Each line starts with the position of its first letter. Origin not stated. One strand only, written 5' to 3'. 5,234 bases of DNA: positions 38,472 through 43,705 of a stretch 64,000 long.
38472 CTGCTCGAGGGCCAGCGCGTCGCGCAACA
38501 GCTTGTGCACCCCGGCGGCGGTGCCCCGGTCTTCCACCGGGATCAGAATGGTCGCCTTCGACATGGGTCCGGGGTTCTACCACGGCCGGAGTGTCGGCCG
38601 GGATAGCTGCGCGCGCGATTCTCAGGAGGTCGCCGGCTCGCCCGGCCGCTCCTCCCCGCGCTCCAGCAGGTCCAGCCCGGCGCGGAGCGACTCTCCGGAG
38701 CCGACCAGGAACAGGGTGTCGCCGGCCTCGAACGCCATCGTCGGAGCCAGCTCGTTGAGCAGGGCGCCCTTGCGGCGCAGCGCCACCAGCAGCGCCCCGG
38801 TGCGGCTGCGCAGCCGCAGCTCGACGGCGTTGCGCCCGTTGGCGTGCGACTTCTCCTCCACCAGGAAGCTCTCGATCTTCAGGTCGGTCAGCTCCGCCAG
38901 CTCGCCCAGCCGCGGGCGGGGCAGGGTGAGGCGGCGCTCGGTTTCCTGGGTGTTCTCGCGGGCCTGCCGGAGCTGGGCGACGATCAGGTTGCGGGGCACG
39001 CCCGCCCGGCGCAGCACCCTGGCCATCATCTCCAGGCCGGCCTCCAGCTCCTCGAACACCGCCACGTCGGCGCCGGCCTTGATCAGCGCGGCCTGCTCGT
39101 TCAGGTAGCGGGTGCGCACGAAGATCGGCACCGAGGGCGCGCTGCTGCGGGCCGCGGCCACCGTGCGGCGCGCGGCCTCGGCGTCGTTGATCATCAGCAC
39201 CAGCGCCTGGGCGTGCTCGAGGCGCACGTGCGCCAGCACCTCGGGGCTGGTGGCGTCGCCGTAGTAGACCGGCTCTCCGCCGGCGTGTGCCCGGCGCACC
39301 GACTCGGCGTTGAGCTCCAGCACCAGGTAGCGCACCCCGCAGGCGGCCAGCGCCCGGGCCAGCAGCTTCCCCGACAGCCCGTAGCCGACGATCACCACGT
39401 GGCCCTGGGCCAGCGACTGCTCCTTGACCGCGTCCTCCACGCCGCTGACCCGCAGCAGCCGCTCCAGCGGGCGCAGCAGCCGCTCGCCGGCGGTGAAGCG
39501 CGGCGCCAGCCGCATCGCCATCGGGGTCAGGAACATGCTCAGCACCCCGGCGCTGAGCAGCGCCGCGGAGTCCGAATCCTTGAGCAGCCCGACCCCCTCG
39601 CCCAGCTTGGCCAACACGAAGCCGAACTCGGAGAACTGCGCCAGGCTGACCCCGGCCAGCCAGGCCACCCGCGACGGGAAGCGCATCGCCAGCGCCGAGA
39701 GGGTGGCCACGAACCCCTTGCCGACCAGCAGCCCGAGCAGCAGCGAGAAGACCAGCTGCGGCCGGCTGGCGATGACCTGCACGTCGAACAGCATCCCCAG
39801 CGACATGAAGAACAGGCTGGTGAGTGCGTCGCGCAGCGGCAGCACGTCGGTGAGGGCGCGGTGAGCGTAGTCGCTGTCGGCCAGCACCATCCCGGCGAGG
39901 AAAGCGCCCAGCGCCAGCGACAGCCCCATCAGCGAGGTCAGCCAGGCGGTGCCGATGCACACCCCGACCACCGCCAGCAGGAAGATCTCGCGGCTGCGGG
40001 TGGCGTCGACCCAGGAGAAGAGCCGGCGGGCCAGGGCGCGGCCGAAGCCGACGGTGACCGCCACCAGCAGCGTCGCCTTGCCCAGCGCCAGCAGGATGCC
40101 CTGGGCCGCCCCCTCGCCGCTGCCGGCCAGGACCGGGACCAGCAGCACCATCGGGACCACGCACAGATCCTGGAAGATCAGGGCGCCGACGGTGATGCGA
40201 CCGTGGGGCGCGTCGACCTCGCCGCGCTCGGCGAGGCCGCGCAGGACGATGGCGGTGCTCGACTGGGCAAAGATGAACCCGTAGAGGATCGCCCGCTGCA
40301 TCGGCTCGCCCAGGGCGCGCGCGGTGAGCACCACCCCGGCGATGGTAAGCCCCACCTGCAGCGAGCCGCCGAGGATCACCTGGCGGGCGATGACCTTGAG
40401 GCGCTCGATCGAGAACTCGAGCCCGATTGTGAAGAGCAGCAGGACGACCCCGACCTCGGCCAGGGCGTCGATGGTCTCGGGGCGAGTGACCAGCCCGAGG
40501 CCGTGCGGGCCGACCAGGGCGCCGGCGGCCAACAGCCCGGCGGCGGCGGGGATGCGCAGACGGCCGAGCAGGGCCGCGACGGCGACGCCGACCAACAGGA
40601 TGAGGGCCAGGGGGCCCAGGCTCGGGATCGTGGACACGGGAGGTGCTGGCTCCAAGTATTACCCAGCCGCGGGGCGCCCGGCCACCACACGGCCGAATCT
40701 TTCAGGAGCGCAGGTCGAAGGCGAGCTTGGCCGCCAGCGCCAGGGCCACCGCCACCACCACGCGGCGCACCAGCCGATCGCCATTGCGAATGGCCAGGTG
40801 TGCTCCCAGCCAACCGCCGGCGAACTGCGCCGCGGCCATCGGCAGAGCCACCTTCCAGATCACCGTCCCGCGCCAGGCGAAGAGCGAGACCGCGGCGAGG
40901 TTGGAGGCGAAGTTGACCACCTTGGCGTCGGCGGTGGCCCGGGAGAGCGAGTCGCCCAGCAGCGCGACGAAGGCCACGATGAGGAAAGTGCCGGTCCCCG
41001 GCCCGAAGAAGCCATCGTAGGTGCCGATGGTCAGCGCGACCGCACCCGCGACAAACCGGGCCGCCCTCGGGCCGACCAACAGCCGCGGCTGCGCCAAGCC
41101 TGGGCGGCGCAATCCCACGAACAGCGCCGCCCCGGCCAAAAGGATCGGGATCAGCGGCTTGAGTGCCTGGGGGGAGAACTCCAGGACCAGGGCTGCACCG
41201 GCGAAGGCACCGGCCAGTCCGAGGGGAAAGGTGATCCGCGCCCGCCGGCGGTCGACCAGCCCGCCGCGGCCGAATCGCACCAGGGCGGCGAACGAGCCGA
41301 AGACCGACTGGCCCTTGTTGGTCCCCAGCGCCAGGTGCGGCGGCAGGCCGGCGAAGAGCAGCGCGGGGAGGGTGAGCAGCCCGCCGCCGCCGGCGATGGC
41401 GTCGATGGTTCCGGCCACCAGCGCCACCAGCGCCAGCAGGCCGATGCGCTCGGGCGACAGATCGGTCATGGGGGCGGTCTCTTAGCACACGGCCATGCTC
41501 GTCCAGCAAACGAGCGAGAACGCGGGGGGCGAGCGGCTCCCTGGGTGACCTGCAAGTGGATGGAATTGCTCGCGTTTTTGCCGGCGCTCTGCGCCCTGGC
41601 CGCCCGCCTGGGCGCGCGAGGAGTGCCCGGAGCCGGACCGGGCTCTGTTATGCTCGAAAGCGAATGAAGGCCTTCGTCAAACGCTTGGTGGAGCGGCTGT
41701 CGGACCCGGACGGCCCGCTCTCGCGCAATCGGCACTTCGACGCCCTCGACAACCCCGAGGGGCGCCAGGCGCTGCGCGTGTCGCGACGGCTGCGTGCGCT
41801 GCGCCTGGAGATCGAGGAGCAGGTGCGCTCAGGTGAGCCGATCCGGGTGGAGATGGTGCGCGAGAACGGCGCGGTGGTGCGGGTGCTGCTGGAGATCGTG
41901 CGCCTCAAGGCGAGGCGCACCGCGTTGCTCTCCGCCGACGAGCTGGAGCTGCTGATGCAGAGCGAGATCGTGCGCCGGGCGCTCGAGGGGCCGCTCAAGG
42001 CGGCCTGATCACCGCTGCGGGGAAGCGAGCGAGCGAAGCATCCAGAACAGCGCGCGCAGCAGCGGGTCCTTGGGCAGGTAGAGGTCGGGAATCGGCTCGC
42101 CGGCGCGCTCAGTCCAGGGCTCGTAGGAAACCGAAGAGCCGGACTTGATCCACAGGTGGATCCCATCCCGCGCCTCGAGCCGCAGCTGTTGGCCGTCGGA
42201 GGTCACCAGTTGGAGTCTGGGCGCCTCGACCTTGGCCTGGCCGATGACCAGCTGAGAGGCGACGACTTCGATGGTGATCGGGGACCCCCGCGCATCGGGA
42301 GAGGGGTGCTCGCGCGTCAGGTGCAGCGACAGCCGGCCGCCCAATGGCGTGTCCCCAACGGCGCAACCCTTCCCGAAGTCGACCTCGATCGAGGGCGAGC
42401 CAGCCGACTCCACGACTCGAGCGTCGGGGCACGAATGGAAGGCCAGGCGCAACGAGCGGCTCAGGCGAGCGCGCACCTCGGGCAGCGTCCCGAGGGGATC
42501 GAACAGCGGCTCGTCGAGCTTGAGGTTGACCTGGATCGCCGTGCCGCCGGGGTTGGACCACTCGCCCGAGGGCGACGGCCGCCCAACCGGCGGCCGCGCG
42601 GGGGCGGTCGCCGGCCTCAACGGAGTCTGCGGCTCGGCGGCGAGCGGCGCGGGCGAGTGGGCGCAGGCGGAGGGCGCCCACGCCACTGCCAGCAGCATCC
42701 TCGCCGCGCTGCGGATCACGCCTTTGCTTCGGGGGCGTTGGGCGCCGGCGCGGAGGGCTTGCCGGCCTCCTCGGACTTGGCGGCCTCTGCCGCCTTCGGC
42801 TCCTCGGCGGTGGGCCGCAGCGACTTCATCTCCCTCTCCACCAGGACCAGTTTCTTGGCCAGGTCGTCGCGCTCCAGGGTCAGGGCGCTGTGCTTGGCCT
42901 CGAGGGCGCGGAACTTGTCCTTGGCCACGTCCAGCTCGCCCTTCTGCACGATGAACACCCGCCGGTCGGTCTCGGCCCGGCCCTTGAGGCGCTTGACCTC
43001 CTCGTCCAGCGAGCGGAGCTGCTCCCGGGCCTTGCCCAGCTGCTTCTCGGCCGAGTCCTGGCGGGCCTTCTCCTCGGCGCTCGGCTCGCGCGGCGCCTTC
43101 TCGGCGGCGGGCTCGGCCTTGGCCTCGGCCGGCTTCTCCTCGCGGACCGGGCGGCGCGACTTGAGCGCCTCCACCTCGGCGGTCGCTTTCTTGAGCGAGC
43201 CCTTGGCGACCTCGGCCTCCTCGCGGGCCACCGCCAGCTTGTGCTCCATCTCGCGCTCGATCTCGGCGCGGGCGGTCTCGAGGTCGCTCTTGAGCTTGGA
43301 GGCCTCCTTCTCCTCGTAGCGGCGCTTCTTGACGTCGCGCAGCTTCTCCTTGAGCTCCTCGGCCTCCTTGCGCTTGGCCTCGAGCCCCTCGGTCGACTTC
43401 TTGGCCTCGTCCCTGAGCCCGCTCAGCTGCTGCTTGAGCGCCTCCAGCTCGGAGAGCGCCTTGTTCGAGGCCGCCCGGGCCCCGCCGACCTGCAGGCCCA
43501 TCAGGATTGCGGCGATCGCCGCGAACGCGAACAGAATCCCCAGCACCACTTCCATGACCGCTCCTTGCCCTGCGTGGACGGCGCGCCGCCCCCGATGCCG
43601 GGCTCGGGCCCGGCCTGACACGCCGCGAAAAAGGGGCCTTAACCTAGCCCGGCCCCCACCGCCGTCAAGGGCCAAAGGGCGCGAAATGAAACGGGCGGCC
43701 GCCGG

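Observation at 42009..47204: Uncharacterised four-gene envelope cluster: PEGA protein, Kelch lipoprotein, terminator, TM coiled-coil, secreted protein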

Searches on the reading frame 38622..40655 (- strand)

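Call 21: search_protein_families(library=pfam, proteins=[window:38622-40655:-], max_evalue=0.01)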
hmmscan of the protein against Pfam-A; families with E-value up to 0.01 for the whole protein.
window:38622-40655:- (677 aa): 4 families
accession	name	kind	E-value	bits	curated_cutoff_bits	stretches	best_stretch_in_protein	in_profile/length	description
PF00999.27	Na_H_Exchanger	-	9.8e-52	176.5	26.2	1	23-380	8-373/375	Sodium/hydrogen exchanger, transmembrane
PF02254.24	TrkA_N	-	9.1e-21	74.8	23.8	1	420-533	1-114/116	TrkA-N domain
PF02080.26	TrkA_C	-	6.1e-08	32.9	27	1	596-659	3-65/71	TrkA-C domain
PF01494.25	FAD_binding_3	-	0.0072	16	22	1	419-460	3-44/349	FAD binding domain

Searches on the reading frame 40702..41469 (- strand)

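Call 21: search_protein_families(library=pfam, proteins=[window:40702-41469:-], max_evalue=0.01)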
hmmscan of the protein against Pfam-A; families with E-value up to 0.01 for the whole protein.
window:40702-41469:- (255 aa): 1 family
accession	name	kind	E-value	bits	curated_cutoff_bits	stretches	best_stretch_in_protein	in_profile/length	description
PF01925.25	TauE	-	4e-50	171.1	32.6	1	12-249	1-237/237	Sulfite exporter TauE/SafE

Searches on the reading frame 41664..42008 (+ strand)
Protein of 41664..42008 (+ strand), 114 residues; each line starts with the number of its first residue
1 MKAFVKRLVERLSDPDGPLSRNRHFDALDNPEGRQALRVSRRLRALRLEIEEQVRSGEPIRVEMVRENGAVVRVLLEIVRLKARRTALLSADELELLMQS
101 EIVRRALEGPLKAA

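Call 21: search_protein_families(library=pfam, proteins=[window:41664-42008:+], max_evalue=0.01)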
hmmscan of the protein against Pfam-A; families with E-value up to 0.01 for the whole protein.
window:41664-42008:+ (114 aa): 0 families

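Call 78: search_protein_families(library=padloc, proteins=[window:41664-42008:+], max_evalue=0.01)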
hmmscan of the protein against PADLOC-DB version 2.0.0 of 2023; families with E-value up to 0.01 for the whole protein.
window:41664-42008:+ (114 aa): 0 families

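Call 79: search_protein_families(library=ncbifam, proteins=[window:41664-42008:+], max_evalue=0.01)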
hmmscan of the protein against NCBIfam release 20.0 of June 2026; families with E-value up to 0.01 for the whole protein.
window:41664-42008:+ (114 aa): 0 families

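Call 95: search_solved_structures(query=window:41664-42008:+, max_evalue=1)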
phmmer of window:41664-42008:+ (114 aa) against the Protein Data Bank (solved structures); distinct sequences matched with E-value up to 1: 2.
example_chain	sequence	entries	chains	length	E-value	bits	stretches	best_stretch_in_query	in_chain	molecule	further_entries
5n9j_F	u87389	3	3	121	0.04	17.6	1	9-105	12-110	Mediator Complex Subunit 9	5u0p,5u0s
6ozz_A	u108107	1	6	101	0.25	15.1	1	17-89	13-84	UPF0335 protein CC_3319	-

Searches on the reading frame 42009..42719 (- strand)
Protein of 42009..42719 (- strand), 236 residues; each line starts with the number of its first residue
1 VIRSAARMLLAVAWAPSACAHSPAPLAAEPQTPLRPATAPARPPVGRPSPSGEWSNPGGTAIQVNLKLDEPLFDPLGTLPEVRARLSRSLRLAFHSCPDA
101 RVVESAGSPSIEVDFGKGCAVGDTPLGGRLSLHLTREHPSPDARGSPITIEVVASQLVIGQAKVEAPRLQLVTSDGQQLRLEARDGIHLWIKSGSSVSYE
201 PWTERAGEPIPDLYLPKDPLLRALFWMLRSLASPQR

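Call 3: search_protein_families(library=pfam, proteins=[window:42009-42719:-], max_evalue=0.1)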
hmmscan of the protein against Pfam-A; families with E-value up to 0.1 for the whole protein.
window:42009-42719:- (236 aa): 0 families

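Call 4: search_protein_families(library=ncbifam, proteins=[window:42009-42719:-], max_evalue=0.1)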
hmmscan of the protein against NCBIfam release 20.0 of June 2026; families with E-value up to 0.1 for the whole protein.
window:42009-42719:- (236 aa): 0 families

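Call 48: search_solved_structures(query=window:42009-42719:-, max_evalue=1)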
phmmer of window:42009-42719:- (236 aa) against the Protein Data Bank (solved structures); distinct sequences matched with E-value up to 1: 0.

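Call 78: search_protein_families(library=padloc, proteins=[window:42009-42719:-], max_evalue=0.01)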
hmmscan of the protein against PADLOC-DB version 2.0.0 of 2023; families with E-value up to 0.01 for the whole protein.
window:42009-42719:- (236 aa): 0 families

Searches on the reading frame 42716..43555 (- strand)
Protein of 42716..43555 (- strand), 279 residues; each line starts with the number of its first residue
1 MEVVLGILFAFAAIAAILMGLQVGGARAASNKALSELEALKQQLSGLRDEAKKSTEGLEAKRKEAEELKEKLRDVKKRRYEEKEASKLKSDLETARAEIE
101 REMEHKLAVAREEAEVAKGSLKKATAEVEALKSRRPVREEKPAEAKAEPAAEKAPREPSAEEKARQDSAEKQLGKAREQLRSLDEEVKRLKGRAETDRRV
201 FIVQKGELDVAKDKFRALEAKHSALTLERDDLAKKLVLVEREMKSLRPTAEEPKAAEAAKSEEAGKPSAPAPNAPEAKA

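Call 3: search_protein_families(library=pfam, proteins=[window:42716-43555:-], max_evalue=0.1)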
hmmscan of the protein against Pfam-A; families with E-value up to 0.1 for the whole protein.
window:42716-43555:- (279 aa): 1 family
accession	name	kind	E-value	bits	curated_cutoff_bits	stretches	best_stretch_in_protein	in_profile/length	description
PF13851.11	GAS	-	0.022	14.6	32.3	0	160-250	36-129/200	Growth-arrest specific micro-tubule binding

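Call 4: search_protein_families(library=ncbifam, proteins=[window:42716-43555:-], max_evalue=0.1)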
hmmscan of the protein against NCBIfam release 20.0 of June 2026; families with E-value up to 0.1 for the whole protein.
window:42716-43555:- (279 aa): 9 families
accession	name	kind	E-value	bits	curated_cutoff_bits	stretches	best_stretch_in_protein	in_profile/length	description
TIGR02168.1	SMC_prok_B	equivalog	2.9e-06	25.3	567.35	1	34-261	231-455/1181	chromosome segregation protein SMC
NF002572.0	PRK02224.1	equivalog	0.00018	19.9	1087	1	28-267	237-460/888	DNA double-strand break repair ATPase Rad50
NF045487.1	ASRP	equivalog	0.0016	17.1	300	1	28-145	135-249/593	archaea-specific SMC-related protein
TIGR02169.1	SMC_prok_A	equivalog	0.0087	13.8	729.4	1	30-255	233-470/1165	chromosome segregation protein SMC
NF041035.1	Rad50_Halo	equivalog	0.013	13.9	1000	1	28-269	237-462/883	DNA double-strand break repair ATPase Rad50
NF038350.1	taxis_HmpF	equivalog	0.016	13.6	200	1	32-129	131-228/553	pilus motility taxis protein HmpF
NF052432.1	TC0500_fam_Inc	equivalog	0.024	14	240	1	10-137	76-208/214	TC0500 family inclusion membrane protein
TIGR04211.1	SH3_and_anchor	equivalog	0.036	13.7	65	0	101-195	69-163/198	TIGR04211 family SH3 domain-containing protein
NF003034.1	PRK03918.1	equivalog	0.038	12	700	1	30-257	491-710/878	DNA double-strand break repair ATPase Rad50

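Call 46: search_solved_structures(query=window:42716-43555:-, max_evalue=1)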
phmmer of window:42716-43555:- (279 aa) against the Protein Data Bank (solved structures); distinct sequences matched with E-value up to 1: 3.
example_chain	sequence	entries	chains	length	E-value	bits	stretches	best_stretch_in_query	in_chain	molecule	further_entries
1vcs_A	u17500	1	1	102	0.073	16.4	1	151-193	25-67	Vesicle transport through interaction with t-SNAREs homolog 1A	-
1deb_A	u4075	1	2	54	0.33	14.3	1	28-75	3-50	ADENOMATOUS POLYPOSIS COLI PROTEIN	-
6zh1_A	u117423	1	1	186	0.58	13.5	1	41-105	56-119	Factor H-binding protein A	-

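Call 68: list_cluster_members(proteins=[P0001, P0169, window:42716-43555:-, window:42009-42698:-, window:41664-42008:+, P0018, P0003, P0171])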
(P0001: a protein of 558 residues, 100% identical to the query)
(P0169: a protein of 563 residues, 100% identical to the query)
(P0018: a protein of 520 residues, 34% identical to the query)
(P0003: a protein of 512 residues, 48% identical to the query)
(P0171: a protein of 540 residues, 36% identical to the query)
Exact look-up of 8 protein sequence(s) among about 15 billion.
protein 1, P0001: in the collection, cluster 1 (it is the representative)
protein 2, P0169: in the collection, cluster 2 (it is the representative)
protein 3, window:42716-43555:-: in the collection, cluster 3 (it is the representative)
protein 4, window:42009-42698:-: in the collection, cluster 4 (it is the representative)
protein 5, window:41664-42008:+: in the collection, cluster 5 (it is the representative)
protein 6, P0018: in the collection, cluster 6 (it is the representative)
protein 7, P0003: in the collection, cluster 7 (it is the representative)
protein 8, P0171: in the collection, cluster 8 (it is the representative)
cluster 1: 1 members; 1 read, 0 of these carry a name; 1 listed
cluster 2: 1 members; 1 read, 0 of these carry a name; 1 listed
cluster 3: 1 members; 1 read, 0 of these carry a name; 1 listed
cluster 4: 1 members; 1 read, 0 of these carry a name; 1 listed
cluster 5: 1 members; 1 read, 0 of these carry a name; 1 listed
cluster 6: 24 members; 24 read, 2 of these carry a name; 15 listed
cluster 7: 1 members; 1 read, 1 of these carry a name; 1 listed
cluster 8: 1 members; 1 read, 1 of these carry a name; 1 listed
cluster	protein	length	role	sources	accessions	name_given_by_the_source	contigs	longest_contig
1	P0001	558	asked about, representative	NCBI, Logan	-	-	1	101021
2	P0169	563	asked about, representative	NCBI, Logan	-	-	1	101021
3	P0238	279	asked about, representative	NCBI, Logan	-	-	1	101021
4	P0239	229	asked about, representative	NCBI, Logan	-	-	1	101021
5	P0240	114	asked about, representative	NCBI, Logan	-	-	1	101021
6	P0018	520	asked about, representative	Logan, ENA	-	-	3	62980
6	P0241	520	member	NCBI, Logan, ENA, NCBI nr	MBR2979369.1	MAG: PEGA domain-containing protein [Myxococcaceae bacterium] | PEGA domain-containing protein [Myxococcaceae bacterium]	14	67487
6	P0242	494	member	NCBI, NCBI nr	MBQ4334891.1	MAG: PEGA domain-containing protein, partial [Myxococcaceae bacterium] | PEGA domain-containing protein [Myxococcaceae bacterium]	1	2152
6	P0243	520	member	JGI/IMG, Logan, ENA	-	-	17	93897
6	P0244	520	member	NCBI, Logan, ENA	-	-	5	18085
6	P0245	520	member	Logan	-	-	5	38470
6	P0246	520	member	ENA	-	-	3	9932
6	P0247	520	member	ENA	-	-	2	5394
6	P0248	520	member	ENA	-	-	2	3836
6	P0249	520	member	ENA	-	-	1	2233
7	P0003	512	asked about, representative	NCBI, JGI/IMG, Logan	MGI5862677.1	MAG: PEGA domain-containing protein [Myxococcales bacterium] | hypothetical protein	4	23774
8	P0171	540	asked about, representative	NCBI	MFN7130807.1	MAG: kelch repeat-containing protein [Myxococcales bacterium]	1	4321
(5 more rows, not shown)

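Call 78: search_protein_families(library=padloc, proteins=[window:42716-43555:-], max_evalue=0.01)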
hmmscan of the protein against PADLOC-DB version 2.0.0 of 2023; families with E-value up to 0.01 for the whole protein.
window:42716-43555:- (279 aa): 1 family
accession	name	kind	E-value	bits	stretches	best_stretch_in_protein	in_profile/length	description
PDLC00582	JetC3|JetC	-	0.0043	12.9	1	31-249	849-1062/1472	DUF3584 domain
